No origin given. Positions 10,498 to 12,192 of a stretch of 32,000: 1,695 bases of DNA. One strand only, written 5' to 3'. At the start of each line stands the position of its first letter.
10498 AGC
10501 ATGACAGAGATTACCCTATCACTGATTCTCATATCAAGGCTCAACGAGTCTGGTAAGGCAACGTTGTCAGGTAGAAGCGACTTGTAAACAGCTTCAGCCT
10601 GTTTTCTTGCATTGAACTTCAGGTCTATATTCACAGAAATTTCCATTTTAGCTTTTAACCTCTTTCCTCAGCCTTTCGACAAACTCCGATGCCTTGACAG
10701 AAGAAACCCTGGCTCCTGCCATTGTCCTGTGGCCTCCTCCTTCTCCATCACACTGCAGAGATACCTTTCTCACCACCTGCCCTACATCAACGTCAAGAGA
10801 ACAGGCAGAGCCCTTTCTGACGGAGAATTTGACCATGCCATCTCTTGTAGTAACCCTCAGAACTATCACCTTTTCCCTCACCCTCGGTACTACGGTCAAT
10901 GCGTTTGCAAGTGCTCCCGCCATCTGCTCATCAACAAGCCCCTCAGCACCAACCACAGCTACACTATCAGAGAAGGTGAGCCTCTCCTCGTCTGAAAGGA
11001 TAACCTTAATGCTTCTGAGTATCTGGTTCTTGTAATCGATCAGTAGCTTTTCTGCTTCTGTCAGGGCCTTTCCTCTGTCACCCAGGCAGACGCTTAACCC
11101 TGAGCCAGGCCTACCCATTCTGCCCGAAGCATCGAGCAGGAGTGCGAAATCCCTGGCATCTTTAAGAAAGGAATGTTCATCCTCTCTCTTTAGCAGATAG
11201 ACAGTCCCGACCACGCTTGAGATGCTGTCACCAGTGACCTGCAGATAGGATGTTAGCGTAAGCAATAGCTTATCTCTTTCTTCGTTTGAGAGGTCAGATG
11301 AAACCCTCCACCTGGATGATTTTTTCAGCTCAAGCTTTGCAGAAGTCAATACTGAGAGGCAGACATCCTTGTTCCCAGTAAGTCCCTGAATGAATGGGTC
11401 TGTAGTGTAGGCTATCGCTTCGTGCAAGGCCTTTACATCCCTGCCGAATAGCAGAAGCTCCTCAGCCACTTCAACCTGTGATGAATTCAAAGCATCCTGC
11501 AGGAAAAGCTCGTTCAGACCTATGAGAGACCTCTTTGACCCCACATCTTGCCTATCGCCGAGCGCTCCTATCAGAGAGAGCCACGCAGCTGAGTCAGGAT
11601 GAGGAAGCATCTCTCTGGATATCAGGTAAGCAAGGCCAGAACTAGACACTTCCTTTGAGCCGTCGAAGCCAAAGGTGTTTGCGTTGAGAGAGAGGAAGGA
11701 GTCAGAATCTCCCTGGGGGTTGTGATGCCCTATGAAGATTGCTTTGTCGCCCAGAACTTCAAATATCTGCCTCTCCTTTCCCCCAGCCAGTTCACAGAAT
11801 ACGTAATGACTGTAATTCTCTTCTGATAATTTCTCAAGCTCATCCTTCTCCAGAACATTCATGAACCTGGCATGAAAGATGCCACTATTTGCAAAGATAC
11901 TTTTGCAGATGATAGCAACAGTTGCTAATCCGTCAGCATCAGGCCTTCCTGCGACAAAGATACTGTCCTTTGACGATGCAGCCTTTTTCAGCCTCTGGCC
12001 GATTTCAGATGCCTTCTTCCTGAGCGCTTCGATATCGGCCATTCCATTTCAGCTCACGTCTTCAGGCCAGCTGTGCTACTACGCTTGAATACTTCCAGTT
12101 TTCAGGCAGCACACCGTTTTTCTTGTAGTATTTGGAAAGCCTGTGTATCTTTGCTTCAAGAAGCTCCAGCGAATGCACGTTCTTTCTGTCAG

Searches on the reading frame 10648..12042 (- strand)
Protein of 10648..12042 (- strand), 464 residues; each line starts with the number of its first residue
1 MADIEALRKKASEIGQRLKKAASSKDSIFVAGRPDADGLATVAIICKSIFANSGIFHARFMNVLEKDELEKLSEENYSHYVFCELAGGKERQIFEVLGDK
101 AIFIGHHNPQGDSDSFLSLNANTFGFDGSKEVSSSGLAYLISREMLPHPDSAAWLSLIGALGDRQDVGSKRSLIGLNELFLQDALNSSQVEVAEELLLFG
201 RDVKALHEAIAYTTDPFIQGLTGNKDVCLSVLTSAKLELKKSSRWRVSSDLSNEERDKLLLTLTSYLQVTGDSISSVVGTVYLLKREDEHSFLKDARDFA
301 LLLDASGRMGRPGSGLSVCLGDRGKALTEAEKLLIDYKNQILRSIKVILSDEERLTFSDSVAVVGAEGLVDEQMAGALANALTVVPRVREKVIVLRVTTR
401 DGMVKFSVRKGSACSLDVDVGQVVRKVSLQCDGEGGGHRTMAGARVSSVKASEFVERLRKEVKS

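Call 74: search_protein_families(library=pfam, proteins=[window:10648-12042:-], max_evalue=0.00001)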
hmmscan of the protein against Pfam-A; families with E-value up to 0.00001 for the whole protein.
window:10648-12042:- (464 aa): 2 families
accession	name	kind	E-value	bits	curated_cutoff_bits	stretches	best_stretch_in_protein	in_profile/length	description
PF21763.2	DHH_CID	-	2.2e-14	54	27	1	198-267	1-70/84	DHH-CID domain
PF02272.25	DHHA1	-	4.5e-11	43.5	25.9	1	367-463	10-101/102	DHHA1 domain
